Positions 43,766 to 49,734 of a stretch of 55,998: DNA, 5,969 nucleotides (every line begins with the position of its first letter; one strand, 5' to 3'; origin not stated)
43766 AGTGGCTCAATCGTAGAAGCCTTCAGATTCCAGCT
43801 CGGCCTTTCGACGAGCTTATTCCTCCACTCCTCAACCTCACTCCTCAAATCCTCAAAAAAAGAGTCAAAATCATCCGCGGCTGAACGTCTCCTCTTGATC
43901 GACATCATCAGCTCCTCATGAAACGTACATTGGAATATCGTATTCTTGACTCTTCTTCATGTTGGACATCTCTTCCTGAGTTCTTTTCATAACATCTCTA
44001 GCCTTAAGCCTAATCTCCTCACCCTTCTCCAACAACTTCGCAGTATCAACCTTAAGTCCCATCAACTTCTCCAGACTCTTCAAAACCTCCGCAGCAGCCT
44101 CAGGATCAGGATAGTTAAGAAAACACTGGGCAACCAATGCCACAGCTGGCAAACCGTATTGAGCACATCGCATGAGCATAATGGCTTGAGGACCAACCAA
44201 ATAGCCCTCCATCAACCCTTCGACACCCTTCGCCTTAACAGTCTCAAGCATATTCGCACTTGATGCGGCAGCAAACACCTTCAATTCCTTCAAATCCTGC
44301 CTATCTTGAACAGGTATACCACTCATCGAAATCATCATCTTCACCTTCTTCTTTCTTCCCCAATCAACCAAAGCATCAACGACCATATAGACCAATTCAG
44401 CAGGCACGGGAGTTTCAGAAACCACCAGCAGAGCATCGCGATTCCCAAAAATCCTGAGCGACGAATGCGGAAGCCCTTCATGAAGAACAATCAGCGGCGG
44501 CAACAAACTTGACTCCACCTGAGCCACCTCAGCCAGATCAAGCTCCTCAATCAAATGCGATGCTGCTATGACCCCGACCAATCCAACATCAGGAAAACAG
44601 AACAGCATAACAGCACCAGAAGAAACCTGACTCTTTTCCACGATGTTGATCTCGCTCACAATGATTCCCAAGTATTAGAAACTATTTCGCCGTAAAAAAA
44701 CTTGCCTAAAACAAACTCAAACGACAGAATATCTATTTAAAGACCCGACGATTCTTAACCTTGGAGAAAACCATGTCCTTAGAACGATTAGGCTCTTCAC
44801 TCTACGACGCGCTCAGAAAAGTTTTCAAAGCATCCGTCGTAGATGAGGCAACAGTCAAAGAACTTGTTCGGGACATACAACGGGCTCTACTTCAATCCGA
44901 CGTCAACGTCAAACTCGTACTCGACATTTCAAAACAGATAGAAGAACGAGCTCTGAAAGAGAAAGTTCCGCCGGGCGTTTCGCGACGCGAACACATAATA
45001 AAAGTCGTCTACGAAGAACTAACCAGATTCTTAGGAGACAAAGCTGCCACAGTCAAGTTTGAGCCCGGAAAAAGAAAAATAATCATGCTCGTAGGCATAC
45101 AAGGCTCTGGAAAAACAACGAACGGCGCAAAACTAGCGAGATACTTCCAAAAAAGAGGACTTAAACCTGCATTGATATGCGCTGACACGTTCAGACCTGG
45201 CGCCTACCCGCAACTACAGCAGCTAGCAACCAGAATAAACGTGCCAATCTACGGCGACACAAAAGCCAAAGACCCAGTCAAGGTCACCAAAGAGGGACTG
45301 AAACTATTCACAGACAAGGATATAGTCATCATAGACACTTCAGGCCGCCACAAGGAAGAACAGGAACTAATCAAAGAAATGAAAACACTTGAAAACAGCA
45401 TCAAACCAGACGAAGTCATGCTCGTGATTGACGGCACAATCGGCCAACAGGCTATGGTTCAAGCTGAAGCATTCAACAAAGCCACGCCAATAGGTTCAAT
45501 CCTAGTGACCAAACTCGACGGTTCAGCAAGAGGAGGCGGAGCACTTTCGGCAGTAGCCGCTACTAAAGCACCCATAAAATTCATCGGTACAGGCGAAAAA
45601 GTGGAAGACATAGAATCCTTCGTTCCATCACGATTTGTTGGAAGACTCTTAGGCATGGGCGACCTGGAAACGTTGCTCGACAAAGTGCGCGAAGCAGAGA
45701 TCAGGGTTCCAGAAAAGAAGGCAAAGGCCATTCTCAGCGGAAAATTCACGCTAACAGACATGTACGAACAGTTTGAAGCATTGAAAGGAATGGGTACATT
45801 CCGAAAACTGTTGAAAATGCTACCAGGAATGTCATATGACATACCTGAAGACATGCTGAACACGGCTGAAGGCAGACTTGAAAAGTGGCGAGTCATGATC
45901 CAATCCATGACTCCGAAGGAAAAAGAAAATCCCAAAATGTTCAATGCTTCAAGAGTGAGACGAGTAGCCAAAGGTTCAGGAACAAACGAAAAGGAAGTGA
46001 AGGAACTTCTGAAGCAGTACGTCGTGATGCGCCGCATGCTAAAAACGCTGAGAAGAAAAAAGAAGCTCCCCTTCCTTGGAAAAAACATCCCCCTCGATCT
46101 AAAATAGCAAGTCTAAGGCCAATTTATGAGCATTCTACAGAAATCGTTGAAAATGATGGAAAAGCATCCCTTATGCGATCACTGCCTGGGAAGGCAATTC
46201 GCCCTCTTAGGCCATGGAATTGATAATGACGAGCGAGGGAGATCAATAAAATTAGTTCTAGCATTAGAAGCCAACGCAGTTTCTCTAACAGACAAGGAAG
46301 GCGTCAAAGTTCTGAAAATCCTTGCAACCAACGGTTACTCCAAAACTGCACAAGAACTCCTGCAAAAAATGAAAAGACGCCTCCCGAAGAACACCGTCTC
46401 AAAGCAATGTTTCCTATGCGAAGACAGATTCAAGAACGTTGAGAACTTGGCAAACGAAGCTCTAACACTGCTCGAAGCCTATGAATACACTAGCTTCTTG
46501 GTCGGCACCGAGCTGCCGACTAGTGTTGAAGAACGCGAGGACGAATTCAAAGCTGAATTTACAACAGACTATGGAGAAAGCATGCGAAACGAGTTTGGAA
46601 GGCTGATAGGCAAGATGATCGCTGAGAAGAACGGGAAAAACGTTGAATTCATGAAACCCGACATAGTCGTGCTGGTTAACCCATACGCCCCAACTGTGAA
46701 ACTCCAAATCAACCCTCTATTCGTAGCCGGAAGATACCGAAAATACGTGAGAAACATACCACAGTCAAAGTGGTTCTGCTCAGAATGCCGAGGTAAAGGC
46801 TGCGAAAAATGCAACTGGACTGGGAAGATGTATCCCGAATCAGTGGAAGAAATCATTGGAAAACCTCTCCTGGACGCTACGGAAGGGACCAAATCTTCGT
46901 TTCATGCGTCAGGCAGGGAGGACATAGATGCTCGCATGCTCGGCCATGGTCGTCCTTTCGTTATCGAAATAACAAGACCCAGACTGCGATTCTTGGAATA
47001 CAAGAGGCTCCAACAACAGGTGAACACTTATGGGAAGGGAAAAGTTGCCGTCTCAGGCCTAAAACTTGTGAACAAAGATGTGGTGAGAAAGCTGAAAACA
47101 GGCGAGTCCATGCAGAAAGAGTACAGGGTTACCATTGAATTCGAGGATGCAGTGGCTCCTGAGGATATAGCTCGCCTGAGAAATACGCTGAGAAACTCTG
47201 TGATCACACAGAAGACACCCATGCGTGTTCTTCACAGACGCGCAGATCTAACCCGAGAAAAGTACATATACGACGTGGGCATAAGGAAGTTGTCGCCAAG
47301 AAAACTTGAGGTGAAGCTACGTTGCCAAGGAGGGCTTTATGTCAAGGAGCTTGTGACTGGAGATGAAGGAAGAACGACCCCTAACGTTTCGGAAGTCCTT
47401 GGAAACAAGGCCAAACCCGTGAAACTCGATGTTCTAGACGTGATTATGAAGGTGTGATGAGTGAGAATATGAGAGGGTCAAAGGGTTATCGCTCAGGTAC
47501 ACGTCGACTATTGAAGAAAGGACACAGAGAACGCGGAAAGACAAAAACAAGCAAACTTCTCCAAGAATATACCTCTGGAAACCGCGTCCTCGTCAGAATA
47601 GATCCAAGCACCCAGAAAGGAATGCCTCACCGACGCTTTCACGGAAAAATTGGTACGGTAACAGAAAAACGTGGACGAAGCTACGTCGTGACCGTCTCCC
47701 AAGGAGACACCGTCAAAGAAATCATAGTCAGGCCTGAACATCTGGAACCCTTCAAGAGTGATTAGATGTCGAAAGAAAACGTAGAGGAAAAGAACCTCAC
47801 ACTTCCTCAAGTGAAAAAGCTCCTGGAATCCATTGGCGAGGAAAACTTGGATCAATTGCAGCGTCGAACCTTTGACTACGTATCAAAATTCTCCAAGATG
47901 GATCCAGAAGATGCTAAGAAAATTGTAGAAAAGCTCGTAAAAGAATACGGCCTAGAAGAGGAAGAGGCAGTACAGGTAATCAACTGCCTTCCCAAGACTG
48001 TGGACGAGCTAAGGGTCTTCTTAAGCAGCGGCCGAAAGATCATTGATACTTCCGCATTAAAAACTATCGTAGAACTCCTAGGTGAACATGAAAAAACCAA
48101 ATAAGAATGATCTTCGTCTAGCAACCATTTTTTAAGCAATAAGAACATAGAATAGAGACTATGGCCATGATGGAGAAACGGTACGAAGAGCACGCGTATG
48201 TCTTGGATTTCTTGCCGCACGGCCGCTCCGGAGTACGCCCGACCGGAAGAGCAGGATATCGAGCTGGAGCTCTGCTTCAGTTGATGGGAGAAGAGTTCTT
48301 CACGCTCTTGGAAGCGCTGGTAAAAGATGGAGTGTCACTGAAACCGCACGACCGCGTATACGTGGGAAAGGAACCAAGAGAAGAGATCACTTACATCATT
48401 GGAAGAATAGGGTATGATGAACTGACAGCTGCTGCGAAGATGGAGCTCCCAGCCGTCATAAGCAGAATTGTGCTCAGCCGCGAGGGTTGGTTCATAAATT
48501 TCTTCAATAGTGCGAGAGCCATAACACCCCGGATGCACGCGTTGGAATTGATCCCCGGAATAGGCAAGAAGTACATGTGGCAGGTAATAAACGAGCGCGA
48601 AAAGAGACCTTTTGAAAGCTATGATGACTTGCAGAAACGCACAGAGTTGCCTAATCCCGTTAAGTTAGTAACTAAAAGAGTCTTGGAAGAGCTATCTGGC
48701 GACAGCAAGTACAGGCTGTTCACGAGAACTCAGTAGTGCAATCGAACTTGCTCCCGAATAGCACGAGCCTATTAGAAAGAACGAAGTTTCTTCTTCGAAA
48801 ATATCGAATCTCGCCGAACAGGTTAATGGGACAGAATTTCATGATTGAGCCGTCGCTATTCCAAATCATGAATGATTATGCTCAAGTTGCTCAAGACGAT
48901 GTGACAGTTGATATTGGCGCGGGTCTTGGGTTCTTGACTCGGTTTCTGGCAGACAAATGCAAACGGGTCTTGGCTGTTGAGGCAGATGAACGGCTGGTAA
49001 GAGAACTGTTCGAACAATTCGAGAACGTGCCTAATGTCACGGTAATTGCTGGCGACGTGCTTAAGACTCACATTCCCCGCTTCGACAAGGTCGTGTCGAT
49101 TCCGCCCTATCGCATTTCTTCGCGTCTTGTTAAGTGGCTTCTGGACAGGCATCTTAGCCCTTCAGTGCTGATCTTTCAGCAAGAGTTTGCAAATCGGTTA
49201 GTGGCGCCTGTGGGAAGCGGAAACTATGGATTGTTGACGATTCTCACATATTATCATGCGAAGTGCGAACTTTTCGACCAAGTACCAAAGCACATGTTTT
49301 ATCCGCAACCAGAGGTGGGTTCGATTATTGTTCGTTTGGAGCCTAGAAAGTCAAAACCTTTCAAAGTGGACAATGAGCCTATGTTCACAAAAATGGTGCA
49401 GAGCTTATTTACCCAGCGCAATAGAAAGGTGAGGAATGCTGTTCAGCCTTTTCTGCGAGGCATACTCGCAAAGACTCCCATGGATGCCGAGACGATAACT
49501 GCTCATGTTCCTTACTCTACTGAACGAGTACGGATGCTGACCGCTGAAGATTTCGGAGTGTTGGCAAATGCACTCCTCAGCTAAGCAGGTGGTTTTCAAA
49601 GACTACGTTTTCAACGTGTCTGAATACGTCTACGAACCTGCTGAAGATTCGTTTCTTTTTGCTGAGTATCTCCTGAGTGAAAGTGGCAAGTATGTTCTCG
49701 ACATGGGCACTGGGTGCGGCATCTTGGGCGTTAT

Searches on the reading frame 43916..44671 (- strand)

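Call 81: search_protein_families(library=pfam, proteins=[window:43916-44671:-], max_evalue=0.001)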
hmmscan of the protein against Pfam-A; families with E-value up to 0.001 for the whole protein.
window:43916-44671:- (251 aa): 1 family
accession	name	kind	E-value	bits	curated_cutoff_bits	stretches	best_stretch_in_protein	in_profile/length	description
PF09754.15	PAC2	-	2.2e-42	145.7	25.8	1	26-224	5-211/215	PAC2 family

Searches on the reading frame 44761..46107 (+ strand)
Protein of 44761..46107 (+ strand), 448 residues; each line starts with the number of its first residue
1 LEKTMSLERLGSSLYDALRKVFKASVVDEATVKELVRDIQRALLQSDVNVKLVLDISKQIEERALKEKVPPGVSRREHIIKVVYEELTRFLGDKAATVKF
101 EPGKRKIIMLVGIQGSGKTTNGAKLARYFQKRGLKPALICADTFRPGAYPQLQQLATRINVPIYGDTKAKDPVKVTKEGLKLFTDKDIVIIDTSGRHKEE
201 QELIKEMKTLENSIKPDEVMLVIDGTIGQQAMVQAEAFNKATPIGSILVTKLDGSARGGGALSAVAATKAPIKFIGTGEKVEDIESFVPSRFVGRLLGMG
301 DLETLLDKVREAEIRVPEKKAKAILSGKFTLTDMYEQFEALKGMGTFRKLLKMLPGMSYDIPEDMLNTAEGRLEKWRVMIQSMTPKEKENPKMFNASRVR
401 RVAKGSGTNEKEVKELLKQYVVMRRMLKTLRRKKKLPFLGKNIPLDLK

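Call 81: search_protein_families(library=pfam, proteins=[window:44761-46107:+], max_evalue=0.001)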
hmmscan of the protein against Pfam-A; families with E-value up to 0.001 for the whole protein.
window:44761-46107:+ (448 aa): 5 families
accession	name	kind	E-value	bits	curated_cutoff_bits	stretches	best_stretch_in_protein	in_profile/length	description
PF00448.28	SRP54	-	8.1e-73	244.7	22.7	1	106-298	2-196/196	SRP54-type protein, GTPase domain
PF02978.25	SRP_SPB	-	5.8e-31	107.2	27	1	328-427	1-91/91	Signal peptide binding domain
PF02881.24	SRP54_N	-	5.3e-18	65.5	22.4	1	10-87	1-75/75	SRP54-type protein, helical bundle domain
PF13401.12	AAA_22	-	7.3e-06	26.8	27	0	105-212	5-109/130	AAA domain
PF20720.3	nSTAND3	-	0.00074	19.7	27.2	0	104-137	16-49/155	Novel STAND NTPase 3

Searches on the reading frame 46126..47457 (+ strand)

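Call 81: search_protein_families(library=pfam, proteins=[window:46126-47457:+], max_evalue=0.001)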
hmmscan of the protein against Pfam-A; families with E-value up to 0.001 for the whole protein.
window:46126-47457:+ (443 aa): 2 families
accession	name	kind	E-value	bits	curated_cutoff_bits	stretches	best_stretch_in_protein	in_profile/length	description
PF21238.2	Pus10_C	-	4.9e-74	249.2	27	1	199-439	1-231/232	Pus10, C-terminal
PF22023.1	Pus10_THUMP_arc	-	3.8e-22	78.6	28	1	109-185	2-78/78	Pus10 THUMP domain, archaeal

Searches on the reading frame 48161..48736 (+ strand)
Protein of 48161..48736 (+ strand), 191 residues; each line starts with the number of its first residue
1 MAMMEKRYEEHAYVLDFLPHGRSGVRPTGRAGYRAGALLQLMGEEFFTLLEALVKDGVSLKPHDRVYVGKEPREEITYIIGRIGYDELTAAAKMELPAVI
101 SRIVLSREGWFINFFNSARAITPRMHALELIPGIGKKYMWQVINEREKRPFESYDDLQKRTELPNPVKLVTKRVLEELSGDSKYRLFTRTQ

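Call 81: search_protein_families(library=pfam, proteins=[window:48161-48736:+], max_evalue=0.001)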
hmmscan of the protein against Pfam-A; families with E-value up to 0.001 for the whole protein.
window:48161-48736:+ (191 aa): 2 families
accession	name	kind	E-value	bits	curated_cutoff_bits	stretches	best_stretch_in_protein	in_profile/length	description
PF04919.18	DUF655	-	1.6e-56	191.6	22.2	1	9-189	2-181/181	Protein of unknown function (DUF655)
PF14579.12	HHH_6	-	1.2e-05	25.8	25.6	1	127-178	26-74/90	Helix-hairpin-helix motif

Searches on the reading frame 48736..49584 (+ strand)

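Call 81: search_protein_families(library=pfam, proteins=[window:48736-49584:+], max_evalue=0.001)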
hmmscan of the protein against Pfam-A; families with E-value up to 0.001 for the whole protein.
window:48736-49584:+ (282 aa): 6 families
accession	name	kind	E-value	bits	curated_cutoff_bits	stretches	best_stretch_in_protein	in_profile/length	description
PF00398.26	RrnaAD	-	1.9e-47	162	24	1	28-238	5-225/263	Ribosomal RNA adenine dimethylase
PF13649.12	Methyltransf_25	-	1.7e-06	29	27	1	58-122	2-71/97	Methyltransferase domain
PF05175.20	MTS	-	2.4e-05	24.5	23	1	53-130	31-113/170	Methyltransferase small domain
PF08241.18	Methyltransf_11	-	0.00013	22.9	21.2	1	58-121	1-66/95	Methyltransferase domain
PF01135.25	PCMT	-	0.0003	21.1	20.3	0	15-107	30-132/210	Protein-L-isoaspartate(D-aspartate) O-methyltransferase (PCMT)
PF08242.18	Methyltransf_12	-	0.00049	21.2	30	1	58-121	1-71/98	Methyltransferase domain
